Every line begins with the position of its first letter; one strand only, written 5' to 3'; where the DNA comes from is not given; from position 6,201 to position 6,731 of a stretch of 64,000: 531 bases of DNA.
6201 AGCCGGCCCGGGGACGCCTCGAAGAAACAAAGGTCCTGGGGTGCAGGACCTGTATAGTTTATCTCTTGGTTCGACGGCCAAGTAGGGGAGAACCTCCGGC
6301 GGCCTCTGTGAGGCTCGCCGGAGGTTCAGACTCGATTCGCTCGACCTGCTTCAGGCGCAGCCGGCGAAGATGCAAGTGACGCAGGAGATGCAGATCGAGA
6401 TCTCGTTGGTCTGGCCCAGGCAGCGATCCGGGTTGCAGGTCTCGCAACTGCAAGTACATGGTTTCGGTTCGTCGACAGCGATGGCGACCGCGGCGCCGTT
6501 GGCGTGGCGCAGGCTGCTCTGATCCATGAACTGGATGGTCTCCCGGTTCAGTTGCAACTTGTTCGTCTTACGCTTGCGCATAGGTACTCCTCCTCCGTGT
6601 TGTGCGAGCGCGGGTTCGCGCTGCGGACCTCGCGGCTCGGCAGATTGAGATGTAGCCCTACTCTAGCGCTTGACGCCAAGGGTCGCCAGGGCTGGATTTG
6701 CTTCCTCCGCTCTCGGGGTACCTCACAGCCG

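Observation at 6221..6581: Orphan 76-aa gene: double-glycine-type leader plus a 9-Cys/7-Ser/Thr core, with a strong RBS and its own terminators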

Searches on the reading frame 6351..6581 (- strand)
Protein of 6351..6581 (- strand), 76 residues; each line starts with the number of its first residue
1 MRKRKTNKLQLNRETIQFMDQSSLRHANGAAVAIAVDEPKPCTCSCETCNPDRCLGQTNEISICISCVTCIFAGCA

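Call 3: search_protein_families(library=ncbifam, proteins=[window:6351-6581:-], max_evalue=1)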
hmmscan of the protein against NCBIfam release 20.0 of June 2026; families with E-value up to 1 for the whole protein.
window:6351-6581:- (76 aa): 2 families
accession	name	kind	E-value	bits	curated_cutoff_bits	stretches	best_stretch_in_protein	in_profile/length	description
NF038153.1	lant_leader_L1a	domain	0.01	16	22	1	1-28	1-30/32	class I lanthipeptide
TIGR04149.1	GG_sam_targ_CFB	domain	0.49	10.3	25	0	3-49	1-38/43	TIGR04149 family rSAM-modified RiPP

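Call 4: search_protein_families(library=pfam, proteins=[window:6351-6581:-], max_evalue=1)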
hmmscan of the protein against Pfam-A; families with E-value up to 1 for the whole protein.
window:6351-6581:- (76 aa): 0 families

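Call 8: find_homologous_proteins(query=window:6351-6581:-, max_evalue=10)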
Query window:6351-6581:- (76 aa): 1 proteins with E <= 10 among 1 candidates.
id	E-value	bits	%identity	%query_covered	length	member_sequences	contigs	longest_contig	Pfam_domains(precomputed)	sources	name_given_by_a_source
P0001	1.1e-44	166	100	100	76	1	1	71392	-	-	-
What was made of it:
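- Checked: The source contig is 71.4 kb (call 8), so up to 7.4 kb were not seen.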

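Call 10: find_encoding_contigs(protein=window:6351-6581:-, flank=10000)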
Protein window:6351-6581:- (76 aa): no gene with exactly this product is on record in the collection.

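Call 18: search_protein_representatives(protein=window:6351-6581:-)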
Query: 76 residues. Proteins with E-value up to 0.001 (for the whole library): 3; up to 1e-10: 1; up to 1e-30: 1. The best 3 are listed.
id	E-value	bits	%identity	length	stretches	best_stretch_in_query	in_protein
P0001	3.4e-45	166.4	100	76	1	1-76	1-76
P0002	3.9e-06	42.6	55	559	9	38-52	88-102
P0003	3.1e-05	39.7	40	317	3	35-75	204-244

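Call 53: find_homologous_proteins(query=A1, max_evalue=0.1)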
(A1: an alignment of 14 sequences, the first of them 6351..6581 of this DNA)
Query A1 (14 sequences) (76 aa, profile of the alignment): 1280 proteins with E <= 0.1 among 4512 candidates; the best 120 are listed.
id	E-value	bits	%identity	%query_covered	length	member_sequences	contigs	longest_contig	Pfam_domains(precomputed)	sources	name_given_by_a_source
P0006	6.1e-27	111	48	33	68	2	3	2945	-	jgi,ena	-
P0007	5.1e-26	108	47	57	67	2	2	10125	-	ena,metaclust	metaclust:\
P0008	7.5e-26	108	45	67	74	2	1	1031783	-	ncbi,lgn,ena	-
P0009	1.2e-25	107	58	43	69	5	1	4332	-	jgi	jgi:hypothetical protein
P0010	1.5e-25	107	55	43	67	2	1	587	-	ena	-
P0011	2.2e-25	106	50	57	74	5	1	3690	-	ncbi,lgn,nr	ncbi:MAG TPA: hypothetical protein VLX28_24635 [Thermoanaerobaculia bacterium]|nr:hypothetical prote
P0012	2.2e-25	106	50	57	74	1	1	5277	-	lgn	-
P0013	2.6e-25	106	38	96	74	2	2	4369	-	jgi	-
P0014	2.6e-25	106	55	43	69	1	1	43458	-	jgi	jgi:hypothetical protein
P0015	3.7e-25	105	37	93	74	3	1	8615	-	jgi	jgi:hypothetical protein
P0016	4.1e-25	105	56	57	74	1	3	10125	-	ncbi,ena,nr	ncbi:MAG TPA: hypothetical protein VFC23_04135 [Thermoanaerobaculia bacterium]|nr:hypothetical prote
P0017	4.4e-25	105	40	68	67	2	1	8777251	-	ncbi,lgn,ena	-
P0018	4.8e-25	105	44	33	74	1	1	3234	-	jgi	jgi:hypothetical protein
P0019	5.7e-25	105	47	57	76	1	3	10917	-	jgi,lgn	jgi:hypothetical protein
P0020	7.4e-25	104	53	57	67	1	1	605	-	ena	-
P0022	8.5e-25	104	52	43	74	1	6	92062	-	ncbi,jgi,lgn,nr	ncbi:MAG: hypothetical protein JF614_15375 [Acidobacteria bacterium]|nr:hypothetical protein [Acidob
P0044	2.4e-22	96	37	88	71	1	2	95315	-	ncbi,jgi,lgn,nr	ncbi:MAG TPA: hypothetical protein VGS07_23815 [Thermoanaerobaculia bacterium]|jgi:hypothetical prot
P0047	5.6e-22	95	42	75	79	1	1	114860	-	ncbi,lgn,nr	ncbi:MAG TPA: class I lanthipeptide [Thermoanaerobaculia bacterium]|nr:class I lanthipeptide [Thermo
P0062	2.9e-20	90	33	72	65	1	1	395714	-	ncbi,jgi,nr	ncbi:MAG: hypothetical protein QOF89_4642 [Acidobacteriota bacterium]|jgi:hypothetical protein|nr:hy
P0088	1.1e-17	81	42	91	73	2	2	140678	-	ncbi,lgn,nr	ncbi:MAG TPA: hypothetical protein VHQ90_14630 [Thermoanaerobaculia bacterium]|nr:hypothetical prote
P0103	1.5e-16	78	35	91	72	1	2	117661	-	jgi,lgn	jgi:hypothetical protein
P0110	4.2e-16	76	48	33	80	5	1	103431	-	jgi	jgi:hypothetical protein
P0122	1.6e-15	75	43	28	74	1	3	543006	-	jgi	jgi:hypothetical protein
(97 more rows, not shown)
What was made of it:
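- A profile search of 5.8e9 proteins found 1280 relatives, best E 6e-27; those with an organism name are Thermoanaerobaculia/Acidobacteriota (call 53).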

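Call 55: find_encoding_contigs(protein=P0017, flank=10000, max_places=2)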
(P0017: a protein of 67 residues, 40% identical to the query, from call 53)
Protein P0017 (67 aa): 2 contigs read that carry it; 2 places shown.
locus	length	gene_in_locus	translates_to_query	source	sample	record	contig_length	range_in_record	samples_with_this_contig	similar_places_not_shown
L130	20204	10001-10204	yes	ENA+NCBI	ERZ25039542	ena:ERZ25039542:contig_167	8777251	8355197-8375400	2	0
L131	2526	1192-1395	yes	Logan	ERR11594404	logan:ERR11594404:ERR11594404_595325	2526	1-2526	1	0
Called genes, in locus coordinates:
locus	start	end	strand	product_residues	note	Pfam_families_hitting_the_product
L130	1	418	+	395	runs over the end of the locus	-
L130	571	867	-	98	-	-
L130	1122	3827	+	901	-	PF00069:Pkinase, PF07714:PK_Tyr_Ser-Thr, PF14531:Kinase-like (faint), PF13517:FG-GAP_3 (faint), PF13432:TPR_16 (weak)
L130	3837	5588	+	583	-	PF16697:Yop-YscD_cpl, PF00498:FHA, PF00158:Sigma54_activat, PF14532:Sigma54_activ_2, PF07728:AAA_5 (weak), PF25601:AAA_lid_14, PF02954:HTH_8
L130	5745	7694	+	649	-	PF18998:Flg_new_2, PF00041:fn3 (weak)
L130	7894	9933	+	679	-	PF04055:Radical_SAM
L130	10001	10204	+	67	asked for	-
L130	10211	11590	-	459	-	PF02585:PIG-L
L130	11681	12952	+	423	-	PF05977:MFS_3, PF07690:MFS_1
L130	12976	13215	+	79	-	-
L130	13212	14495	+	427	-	PF00375:SDF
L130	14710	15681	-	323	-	PF08240:ADH_N, PF00107:ADH_zinc_N, PF13602:ADH_zinc_N_2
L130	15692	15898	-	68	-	-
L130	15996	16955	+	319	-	PF00561:Abhydrolase_1, PF12146:Hydrolase_4, PF12697:Abhydrolase_6, PF20408:Abhydrolase_11 (faint)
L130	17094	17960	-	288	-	PF01497:Peripla_BP_2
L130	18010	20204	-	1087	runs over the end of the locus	PF00990:GGDEF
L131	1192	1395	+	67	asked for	-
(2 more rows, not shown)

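Call 56: find_encoding_contigs(protein=P0088, flank=10000, max_places=2)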
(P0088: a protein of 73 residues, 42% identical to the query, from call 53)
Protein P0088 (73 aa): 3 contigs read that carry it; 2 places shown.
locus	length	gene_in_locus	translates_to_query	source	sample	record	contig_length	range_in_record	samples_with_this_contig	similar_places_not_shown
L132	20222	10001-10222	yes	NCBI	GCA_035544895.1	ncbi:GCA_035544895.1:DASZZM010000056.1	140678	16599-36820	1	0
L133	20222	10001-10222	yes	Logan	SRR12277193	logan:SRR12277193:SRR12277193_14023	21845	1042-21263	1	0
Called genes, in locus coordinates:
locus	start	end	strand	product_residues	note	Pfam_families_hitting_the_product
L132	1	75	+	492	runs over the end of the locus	PF01425:Amidase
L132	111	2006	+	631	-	PF01520:Amidase_3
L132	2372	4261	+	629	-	PF07731:Cu-oxidase_2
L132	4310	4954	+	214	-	PF02630:SCO1-SenC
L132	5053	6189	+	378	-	-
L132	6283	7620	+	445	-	-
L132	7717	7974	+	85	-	PF02604:PhdYeFM_antitox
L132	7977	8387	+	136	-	PF01850:PIN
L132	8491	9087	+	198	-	PF04542:Sigma70_r2, PF08281:Sigma70_r4_2, PF04545:Sigma70_r4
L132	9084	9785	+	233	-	PF13490:zf-HC2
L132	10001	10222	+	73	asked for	-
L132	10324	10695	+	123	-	PF07883:Cupin_2 (weak)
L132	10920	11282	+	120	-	PF03795:YCII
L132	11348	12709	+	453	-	PF04542:Sigma70_r2, PF08281:Sigma70_r4_2 (weak), PF20239:DUF6596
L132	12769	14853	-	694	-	PF27167:HTH_GRAD, PF03449:GreA_GreB_N, PF01272:GreA_GreB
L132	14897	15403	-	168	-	PF00583:Acetyltransf_1, PF13508:Acetyltransf_7, PF13673:Acetyltransf_10 (weak)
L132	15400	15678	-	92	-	PF08681:TacA1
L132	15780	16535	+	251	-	-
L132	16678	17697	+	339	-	PF13560:HTH_31 (faint), PF12844:HTH_19, PF13413:HTH_25, PF13464:RodZ_C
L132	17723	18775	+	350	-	-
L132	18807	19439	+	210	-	PF00226:DnaJ, PF13432:TPR_16 (faint), PF13414:TPR_11 (faint)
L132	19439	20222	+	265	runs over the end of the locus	PF00481:PP2C, PF13672:PP2C_2, PF07228:SpoIIE (weak)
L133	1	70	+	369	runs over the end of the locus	?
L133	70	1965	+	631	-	PF01520:Amidase_3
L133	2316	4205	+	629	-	PF07731:Cu-oxidase_2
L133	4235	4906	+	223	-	PF02630:SCO1-SenC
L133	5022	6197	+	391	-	-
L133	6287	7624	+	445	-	-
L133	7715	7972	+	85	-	PF02604:PhdYeFM_antitox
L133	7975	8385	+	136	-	PF01850:PIN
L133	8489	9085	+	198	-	PF04542:Sigma70_r2, PF08281:Sigma70_r4_2, PF04545:Sigma70_r4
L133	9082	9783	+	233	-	PF13490:zf-HC2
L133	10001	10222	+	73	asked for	-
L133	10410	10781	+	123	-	PF07883:Cupin_2 (weak)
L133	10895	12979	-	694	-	PF27167:HTH_GRAD, PF03449:GreA_GreB_N, PF01272:GreA_GreB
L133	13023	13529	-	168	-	PF00583:Acetyltransf_1 (weak), PF13508:Acetyltransf_7 (weak)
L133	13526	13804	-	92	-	PF08681:TacA1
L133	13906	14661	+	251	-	-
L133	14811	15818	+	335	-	PF13560:HTH_31 (faint), PF12844:HTH_19, PF13413:HTH_25, PF13464:RodZ_C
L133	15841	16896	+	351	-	-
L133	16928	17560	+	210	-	PF00226:DnaJ, PF13432:TPR_16 (faint), PF13414:TPR_11 (faint), PF13431:TPR_17 (faint)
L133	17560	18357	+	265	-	PF00481:PP2C, PF13672:PP2C_2, PF07228:SpoIIE (weak)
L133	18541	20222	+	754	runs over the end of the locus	?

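Call 57: find_encoding_contigs(protein=P0122, flank=10000, max_places=2)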
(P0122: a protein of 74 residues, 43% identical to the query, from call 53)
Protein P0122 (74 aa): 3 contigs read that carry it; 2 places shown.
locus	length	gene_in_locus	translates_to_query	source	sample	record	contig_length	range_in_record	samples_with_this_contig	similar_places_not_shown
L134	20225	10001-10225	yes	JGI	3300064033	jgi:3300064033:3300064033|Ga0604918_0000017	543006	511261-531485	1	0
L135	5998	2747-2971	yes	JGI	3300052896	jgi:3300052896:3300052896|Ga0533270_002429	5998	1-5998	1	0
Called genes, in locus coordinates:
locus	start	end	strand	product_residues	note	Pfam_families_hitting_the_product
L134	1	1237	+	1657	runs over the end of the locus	PF25023:TEN_YD-shell (weak), PF05593:RHS_repeat (weak)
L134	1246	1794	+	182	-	-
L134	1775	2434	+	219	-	PF05593:RHS_repeat (faint)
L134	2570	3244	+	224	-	-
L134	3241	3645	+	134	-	-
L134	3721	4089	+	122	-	-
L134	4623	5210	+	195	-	-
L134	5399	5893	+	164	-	PF13801:Metal_resist (weak)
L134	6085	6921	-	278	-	PF00795:CN_hydrolase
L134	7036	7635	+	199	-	-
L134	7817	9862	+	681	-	-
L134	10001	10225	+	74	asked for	-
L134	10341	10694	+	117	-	PF18899:DUF5655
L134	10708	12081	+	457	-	-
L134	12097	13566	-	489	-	PF00282:Pyridoxal_deC, PF01212:Beta_elim_lyase (weak)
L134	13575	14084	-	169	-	PF02627:CMD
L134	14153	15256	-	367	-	PF00561:Abhydrolase_1, PF00975:Thioesterase (weak), PF12146:Hydrolase_4, PF12697:Abhydrolase_6, PF07859:Abhydrolase_3 (faint)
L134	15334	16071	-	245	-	PF13346:ABC2_membrane_5 (weak)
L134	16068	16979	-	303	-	PF00005:ABC_tran, PF13304:AAA_21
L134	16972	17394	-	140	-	PF00392:GntR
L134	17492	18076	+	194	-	PF06736:TMEM175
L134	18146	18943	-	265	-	-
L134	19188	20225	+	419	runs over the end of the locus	-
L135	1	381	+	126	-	?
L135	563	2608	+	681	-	-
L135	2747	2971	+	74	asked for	-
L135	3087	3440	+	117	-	PF18899:DUF5655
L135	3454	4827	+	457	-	-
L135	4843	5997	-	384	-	?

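Call 59: search_protein_families(library=ncbifam, proteins=[L134:7817-9862:+, L134:10708-12081:+, L134:10341-10694:+, L130:7894-9933:+, L132:10324-10695:+, L132:9084-9785:+], max_evalue=0.001)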
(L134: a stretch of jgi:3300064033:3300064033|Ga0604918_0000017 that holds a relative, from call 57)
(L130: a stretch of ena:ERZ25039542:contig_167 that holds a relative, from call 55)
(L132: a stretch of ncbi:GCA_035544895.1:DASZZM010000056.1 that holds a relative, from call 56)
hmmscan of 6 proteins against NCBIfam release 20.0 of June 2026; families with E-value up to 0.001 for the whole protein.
L134:7817-9862:+ (681 aa): 0 families

L134:10708-12081:+ (457 aa): 0 families

L134:10341-10694:+ (117 aa): 0 families

L130:7894-9933:+ (679 aa): 12 families
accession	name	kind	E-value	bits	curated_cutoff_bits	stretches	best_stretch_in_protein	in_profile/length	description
TIGR03975.1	rSAM_ocin_1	subfamily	4.3e-211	702.6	281.85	1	20-656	1-606/606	RiPP maturation radical SAM C-methyltransferase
NF050148.1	rSAM_ApyD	equivalog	2.7e-13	49.2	750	1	138-458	60-352/645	RiPP biosynthesis radical SAM protein ApyD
TIGR03471.1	HpnJ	equivalog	1.4e-10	40.7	577.6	1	267-458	161-351/472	hopanoid biosynthesis associated radical SAM protein HpnJ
TIGR04014.1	B12_SAM_MJ_0865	equivalog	1.7e-10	40.3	360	1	305-468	163-332/434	methyl-coenzyme M reductase glutamine C-methyltransferase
TIGR04367.1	HpnR_B12_rSAM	equivalog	3.1e-09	35.9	650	1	293-451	177-332/490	hopanoid C-3 methylase HpnR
TIGR02026.1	BchE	equivalog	6.1e-09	35.2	481.35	1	306-444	198-337/497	magnesium-protoporphyrin IX monomethyl ester anaerobic oxidative cyclase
TIGR04385.1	B12_rSAM_cofa1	equivalog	7.5e-09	35.3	450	1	303-458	196-350/438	B12 lower ligand biosynthesis radical SAM protein BzaD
TIGR04479.1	bcpD_PhpK_rSAM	subfamily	8.5e-09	34.3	600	1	299-459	238-396/504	PhpK family radical SAM P-methyltransferase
TIGR04072.2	rSAM_ladder_B12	equivalog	1.1e-08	34.1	360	1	305-459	183-336/443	lipid biosynthesis B12-binding/radical SAM protein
NF038361.1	rSAM_Sden_1168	equivalog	3.2e-08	32.6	575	1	197-363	190-339/560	Sden_1168 family B12-binding radical SAM P-methyltransferase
NF033712.0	B12_rSAM_KedN5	subfamily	7.9e-06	24.4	700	1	171-457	81-355/624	KedN5 family methylcobalamin-dependent radical SAM C-methyltransferase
TIGR04295.1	B12_rSAM_oligo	hypoth_equivalog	8e-05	21.5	400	1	298-425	196-314/422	TIGR04295 family B12-binding domain-containing radical SAM protein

L132:10324-10695:+ (123 aa): 1 family
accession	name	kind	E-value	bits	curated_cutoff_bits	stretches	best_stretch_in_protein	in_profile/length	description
NF049940.1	MandnitrLy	equivalog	0.00053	19.8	140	1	34-105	26-95/130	(R)-mandelonitrile lyase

L132:9084-9785:+ (233 aa): 5 families
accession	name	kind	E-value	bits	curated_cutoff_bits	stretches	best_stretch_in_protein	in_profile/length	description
NF052375.1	antisigma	equivalog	4.5e-07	30.1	100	1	12-173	4-147/217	anti-sigma factor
TIGR03988.1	antisig_RsrA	equivalog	9.1e-06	25.7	62.5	1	8-71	7-71/77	mycothiol system anti-sigma-R factor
NF041468.1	anti_sig_RseA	equivalog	2.2e-05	24.6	165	1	3-62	37-96/135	anti-sigma E factor RseA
TIGR02451.1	anti_sig_ChrR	subfamily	9.3e-05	22.3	124.5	1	3-45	1-43/216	ChrR family anti-sigma-E factor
NF052368.1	antisigmaE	subfamily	0.00098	18.9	50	0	8-37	9-38/48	anti-sigma factor family protein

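Call 62: find_encoding_contigs(protein=P0008, flank=8000, max_places=1)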
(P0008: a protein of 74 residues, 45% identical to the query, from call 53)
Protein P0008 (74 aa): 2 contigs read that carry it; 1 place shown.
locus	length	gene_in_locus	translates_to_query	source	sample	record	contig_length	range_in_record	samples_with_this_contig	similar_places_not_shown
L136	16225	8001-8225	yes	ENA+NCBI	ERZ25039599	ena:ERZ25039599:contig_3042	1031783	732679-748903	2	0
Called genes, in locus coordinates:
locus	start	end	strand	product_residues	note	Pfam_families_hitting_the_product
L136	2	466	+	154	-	-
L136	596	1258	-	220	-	PF12770:CHAT (weak)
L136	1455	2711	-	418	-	PF00656:Peptidase_C14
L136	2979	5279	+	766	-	-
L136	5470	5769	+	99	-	PF00041:fn3 (weak)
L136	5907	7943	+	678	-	PF04055:Radical_SAM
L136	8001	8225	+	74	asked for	-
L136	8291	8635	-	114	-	PF03741:TerC, PF04332:DUF475 (weak)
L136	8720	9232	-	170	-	-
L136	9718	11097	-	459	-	PF02661:Fic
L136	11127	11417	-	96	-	-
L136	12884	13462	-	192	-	PF02771:Acyl-CoA_dh_N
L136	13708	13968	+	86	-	PF00550:PP-binding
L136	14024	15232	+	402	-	PF00109:ketoacyl-synt, PF00108:Thiolase_N (faint), PF02801:Ketoacyl-synt_C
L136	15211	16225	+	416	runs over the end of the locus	PF00109:ketoacyl-synt, PF13723:Ketoacyl-synt_2 (faint), PF02801:Ketoacyl-synt_C (weak)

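Call 63: find_encoding_contigs(protein=P0047, flank=8000, max_places=1)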
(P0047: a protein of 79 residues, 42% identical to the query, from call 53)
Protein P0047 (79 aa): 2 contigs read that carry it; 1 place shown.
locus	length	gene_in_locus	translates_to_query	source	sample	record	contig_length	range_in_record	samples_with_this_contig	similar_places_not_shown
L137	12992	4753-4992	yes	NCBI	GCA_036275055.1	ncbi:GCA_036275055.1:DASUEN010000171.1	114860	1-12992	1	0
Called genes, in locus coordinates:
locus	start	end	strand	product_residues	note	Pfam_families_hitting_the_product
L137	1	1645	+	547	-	PF13091:PLDc_2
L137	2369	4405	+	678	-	PF04055:Radical_SAM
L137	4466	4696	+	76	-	-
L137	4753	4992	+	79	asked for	-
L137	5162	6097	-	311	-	PF03741:TerC, PF04332:DUF475 (weak)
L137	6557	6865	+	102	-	PF03683:UPF0175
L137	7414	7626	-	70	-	-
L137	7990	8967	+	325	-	-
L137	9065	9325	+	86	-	PF02627:CMD (faint)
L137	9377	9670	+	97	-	-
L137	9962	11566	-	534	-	PF00264:Tyrosinase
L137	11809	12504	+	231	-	PF00814:TsaD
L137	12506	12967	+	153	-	PF13673:Acetyltransf_10, PF00583:Acetyltransf_1, PF13508:Acetyltransf_7, PF08445:FR47 (weak)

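Call 64: find_encoding_contigs(protein=P0110, flank=8000, max_places=1)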
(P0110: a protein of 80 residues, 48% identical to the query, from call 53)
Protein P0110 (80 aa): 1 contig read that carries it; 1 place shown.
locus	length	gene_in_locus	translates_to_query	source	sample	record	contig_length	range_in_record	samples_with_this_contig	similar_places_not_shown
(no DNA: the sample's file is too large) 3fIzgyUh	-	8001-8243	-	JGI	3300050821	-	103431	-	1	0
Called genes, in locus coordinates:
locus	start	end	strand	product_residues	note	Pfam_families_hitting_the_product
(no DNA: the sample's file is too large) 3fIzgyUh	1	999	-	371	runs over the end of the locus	PF01471:PG_binding_1, PF03734:YkuD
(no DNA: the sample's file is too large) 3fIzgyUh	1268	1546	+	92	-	PF04226:Transgly_assoc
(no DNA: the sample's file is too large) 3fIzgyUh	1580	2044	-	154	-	PF02627:CMD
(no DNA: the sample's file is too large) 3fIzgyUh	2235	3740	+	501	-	PF00392:GntR, PF00155:Aminotran_1_2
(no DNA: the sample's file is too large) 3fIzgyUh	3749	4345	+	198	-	PF07638:Sigma70_ECF, PF08281:Sigma70_r4_2, PF04545:Sigma70_r4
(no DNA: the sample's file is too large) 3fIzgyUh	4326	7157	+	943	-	PF00069:Pkinase, PF07714:PK_Tyr_Ser-Thr, PF03109:ABC1 (weak), PF13424:TPR_12 (faint), PF00515:TPR_1 (faint)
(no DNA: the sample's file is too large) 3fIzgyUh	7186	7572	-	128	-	PF01850:PIN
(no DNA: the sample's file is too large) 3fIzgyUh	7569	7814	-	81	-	PF02604:PhdYeFM_antitox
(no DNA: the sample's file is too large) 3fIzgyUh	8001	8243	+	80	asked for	-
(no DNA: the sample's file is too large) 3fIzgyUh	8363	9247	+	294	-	PF02558:ApbA (weak), PF03446:NAD_binding_2, PF03807:F420_oxidored, PF14833:NAD_binding_11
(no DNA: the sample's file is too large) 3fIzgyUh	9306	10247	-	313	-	PF08240:ADH_N, PF00107:ADH_zinc_N, PF13602:ADH_zinc_N_2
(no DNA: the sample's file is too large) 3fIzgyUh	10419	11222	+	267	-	PF14329:DUF4386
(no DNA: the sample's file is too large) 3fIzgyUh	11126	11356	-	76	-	PF13924:Lipocalin_5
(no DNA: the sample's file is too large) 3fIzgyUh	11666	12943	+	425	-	PF05147:LANC_like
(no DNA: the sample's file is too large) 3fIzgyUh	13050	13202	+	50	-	-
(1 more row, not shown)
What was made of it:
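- One unclustered family member (P0110) has a LanC gene 3.4 kb away (call 64).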

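Call 65: find_encoding_contigs(protein=P0062, flank=8000, max_places=1)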
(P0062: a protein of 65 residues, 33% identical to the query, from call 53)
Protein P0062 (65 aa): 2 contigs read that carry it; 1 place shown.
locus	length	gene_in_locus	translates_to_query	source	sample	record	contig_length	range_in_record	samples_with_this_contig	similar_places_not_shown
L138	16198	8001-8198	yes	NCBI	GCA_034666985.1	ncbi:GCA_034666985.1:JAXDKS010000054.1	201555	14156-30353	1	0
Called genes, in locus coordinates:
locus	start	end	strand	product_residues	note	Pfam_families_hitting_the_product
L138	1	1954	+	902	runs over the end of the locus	PF00069:Pkinase, PF07714:PK_Tyr_Ser-Thr, PF14531:Kinase-like (weak)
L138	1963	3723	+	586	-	PF16697:Yop-YscD_cpl, PF00498:FHA, PF00158:Sigma54_activat, PF14532:Sigma54_activ_2, PF25601:AAA_lid_14, PF02954:HTH_8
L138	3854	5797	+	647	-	PF18998:Flg_new_2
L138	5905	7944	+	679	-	PF04055:Radical_SAM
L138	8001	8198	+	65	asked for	-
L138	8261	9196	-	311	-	PF03741:TerC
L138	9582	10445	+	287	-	PF01488:Shikimate_DH (weak), PF03446:NAD_binding_2, PF03807:F420_oxidored, PF14833:NAD_binding_11, PF21761:RedAm-like_C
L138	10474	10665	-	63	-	-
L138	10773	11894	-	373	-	-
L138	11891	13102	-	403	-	PF02771:Acyl-CoA_dh_N, PF02770:Acyl-CoA_dh_M, PF00441:Acyl-CoA_dh_1, PF08028:Acyl-CoA_dh_2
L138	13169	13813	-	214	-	PF00702:Hydrolase, PF13419:HAD_2, PF13242:Hydrolase_like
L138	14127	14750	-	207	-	PF09997:DUF2238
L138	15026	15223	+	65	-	-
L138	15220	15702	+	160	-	-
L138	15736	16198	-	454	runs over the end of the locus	PF03993:DUF349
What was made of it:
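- Relatives lie in front of convergent genes, leaving nothing downstream to attenuate (calls 55, 62, 65).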
